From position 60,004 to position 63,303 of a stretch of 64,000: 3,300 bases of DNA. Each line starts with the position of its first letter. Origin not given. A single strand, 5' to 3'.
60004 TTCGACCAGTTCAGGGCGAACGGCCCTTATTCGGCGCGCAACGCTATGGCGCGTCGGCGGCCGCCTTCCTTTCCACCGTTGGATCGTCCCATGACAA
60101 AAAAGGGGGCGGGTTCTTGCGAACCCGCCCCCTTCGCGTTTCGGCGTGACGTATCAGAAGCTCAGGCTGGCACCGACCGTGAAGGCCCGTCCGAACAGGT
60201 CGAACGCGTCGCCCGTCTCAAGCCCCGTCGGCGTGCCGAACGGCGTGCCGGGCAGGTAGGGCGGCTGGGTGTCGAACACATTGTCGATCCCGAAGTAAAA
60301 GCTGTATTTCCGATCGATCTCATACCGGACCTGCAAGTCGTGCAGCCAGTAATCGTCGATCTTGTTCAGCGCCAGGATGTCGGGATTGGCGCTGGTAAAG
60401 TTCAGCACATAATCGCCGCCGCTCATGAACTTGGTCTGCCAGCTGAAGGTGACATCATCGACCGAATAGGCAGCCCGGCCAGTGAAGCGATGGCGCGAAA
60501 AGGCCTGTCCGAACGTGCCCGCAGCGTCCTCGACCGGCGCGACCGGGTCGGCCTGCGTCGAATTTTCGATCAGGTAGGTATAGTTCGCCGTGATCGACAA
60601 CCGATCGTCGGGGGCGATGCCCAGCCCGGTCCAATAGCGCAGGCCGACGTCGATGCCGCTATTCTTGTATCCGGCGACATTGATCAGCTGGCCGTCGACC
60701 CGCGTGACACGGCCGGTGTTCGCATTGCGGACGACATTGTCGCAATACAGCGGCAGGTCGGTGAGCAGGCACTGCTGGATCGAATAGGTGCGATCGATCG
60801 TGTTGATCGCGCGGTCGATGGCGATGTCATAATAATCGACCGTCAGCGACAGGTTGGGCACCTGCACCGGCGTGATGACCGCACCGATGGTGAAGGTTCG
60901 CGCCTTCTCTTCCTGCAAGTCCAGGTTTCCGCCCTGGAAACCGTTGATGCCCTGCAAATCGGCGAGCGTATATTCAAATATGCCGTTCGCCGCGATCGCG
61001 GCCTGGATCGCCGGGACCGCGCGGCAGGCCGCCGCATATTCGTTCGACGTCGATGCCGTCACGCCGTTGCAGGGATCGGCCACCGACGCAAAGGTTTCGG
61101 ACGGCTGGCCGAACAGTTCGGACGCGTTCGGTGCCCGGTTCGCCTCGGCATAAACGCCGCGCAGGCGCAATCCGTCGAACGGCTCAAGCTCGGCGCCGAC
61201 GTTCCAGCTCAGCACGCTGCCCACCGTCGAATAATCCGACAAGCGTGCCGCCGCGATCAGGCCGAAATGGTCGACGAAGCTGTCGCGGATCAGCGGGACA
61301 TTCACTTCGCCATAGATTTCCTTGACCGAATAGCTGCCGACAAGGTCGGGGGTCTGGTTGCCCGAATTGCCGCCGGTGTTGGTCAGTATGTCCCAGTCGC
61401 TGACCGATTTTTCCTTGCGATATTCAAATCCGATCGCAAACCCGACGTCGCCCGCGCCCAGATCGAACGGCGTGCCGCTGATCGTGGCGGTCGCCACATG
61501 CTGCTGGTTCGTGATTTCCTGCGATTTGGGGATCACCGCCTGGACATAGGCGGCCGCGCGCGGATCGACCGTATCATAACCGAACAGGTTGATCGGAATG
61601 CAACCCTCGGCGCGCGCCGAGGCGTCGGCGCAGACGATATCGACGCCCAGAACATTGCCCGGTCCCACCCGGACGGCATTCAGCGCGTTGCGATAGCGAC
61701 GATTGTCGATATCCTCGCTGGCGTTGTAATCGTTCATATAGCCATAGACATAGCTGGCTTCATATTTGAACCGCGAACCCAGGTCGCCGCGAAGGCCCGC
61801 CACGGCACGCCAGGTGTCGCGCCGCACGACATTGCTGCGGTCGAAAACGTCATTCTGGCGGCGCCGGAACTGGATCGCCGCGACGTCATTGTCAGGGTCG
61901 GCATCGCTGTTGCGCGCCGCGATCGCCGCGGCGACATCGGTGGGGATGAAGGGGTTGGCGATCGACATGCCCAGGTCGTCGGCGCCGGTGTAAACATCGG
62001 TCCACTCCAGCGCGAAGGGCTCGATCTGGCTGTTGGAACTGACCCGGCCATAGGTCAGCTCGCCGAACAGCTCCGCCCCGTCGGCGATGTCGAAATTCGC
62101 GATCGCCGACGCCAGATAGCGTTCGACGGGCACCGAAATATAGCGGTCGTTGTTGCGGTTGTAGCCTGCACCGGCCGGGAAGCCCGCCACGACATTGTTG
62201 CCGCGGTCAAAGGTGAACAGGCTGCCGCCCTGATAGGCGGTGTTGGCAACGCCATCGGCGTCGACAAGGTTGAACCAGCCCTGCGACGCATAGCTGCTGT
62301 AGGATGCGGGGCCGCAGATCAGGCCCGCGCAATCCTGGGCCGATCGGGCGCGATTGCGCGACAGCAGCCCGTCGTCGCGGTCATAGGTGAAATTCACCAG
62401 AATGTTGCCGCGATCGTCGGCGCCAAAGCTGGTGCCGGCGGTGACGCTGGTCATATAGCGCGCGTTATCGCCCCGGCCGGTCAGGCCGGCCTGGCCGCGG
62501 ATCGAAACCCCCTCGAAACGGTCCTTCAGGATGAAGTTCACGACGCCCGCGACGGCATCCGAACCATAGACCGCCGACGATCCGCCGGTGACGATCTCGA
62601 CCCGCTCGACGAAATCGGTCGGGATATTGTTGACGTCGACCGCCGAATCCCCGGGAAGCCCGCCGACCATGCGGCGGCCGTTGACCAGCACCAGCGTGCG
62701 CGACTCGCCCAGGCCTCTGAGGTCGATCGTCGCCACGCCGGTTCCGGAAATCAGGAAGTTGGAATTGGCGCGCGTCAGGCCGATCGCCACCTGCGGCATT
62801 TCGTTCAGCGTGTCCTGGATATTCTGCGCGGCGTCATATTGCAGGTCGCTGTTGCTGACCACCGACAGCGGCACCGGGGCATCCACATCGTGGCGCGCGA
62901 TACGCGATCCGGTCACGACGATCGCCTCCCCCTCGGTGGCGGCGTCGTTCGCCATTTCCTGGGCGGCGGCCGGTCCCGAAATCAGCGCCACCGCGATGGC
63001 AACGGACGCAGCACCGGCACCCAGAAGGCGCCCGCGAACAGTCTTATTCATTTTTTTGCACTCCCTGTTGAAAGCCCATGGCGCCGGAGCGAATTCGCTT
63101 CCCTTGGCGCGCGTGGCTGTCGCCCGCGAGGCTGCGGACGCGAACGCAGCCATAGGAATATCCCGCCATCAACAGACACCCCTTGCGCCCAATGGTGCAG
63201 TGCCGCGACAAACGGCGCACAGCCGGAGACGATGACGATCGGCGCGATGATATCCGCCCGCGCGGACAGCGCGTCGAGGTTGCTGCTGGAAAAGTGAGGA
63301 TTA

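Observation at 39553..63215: Seven tandem LytTR boxes with an exact 20-bp period suggest an undescribed LytS/LytTR surface-protein regulon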

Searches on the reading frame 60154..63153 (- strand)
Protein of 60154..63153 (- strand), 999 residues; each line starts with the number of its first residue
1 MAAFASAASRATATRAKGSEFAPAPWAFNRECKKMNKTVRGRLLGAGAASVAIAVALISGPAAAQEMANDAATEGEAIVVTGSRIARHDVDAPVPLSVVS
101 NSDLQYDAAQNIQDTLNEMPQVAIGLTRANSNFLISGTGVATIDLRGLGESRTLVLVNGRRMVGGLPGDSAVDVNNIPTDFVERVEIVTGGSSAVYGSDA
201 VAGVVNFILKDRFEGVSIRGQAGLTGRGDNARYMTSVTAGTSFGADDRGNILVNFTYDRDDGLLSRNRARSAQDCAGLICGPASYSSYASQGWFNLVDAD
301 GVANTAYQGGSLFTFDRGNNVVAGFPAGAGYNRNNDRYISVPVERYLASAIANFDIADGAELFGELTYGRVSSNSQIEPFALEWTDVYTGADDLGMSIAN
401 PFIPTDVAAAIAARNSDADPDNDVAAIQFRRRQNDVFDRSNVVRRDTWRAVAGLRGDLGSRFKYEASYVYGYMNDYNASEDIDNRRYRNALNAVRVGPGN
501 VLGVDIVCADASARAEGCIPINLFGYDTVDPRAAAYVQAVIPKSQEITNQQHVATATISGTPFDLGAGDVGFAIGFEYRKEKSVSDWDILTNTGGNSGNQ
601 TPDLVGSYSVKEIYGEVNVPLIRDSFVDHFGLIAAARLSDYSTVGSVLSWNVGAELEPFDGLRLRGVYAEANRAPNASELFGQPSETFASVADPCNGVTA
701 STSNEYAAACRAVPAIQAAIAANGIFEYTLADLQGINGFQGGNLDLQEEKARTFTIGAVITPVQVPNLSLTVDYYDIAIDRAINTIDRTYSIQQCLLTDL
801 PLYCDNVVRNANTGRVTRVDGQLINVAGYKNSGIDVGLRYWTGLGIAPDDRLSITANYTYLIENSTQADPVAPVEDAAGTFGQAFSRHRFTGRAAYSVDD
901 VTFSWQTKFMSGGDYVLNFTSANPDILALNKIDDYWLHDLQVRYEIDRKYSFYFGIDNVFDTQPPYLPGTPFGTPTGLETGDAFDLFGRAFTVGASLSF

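Call 5: search_protein_families(library=pfam, proteins=[window:60154-63153:-], max_evalue=0.01)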
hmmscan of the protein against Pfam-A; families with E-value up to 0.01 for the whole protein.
window:60154-63153:- (999 aa): 2 families
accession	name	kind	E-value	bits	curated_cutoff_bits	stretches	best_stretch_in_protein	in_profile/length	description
PF00593.30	TonB_dep_Rec_b-barrel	-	5e-35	122.6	27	1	419-959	27-436/436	TonB dependent receptor-like, beta-barrel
PF07715.20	Plug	-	1.9e-22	80.2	23.9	1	91-204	4-107/107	TonB-dependent Receptor Plug Domain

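Call 26: search_protein_families(library=ncbifam, proteins=[window:60154-63153:-], max_evalue=0.01)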
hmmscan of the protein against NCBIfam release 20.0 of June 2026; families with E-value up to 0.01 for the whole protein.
window:60154-63153:- (999 aa): 25 families
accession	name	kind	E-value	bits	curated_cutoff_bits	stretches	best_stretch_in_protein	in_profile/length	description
TIGR01786.1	TonB-hemlactrns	subfamily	2e-29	102.5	323.75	2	77-272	2-197/719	TonB-dependent hemoglobin/transferrin/lactoferrin family receptor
TIGR01785.1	TonB-hemin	subfamily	9.8e-29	100.3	316.85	2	76-281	2-190/677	TonB-dependent heme/hemoglobin receptor family protein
TIGR01779.1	TonB-B12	equivalog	3.3e-23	82.1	599.7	1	50-269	5-208/614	TonB-dependent vitamin B12 receptor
NF007478.2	PRK10064.1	equivalog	4.9e-23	81.2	745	1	61-210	22-158/663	catecholate siderophore receptor CirA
NF007926.1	PRK10641.1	equivalog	7e-22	77.7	836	1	58-225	16-169/617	TonB-dependent vitamin B12 receptor BtuB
NF010010.0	PRK13483.1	equivalog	1.5e-20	72.7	927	1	53-210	10-163/660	ligand-gated channel protein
NF010048.1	PRK13524.1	subfamily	3.4e-18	65.5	493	1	62-212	27-178/744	FepA family TonB-dependent siderophore receptor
TIGR01783.1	TonB-siderophor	subfamily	5.3e-18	65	223.5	2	96-260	6-155/649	TonB-dependent siderophore receptor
NF010038.0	PRK13513.1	equivalog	4.2e-16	58.6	942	1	52-225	13-182/659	ligand-gated channel protein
NF010051.0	PRK13528.1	subfamily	8.2e-16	57.4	583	1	57-211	15-173/727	FepA family TonB-dependent siderophore receptor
NF050067.1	TonBEntbctnRecCfrA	equivalog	1.6e-15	56.5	1200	1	62-211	14-159/698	TonB-dependent ferric enterobactin receptor CfrA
NF010011.0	PRK13484.1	equivalog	1.6e-14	53.2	1197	1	55-211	16-160/682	IreA family TonB-dependent siderophore receptor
NF053590.1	TonB_dep_TOL0244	equivalog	6.7e-13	48.1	645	1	81-242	16-174/604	TOL_0244 family TonB-dependent receptor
NF010012.0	PRK13486.1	equivalog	6.6e-11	41.3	924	1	72-217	22-165/696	TonB-dependent receptor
NF049947.1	TonB_dep_PCPU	exception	1.4e-10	40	800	1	87-267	45-220/685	TonB-dependent receptor, PCPU motif-type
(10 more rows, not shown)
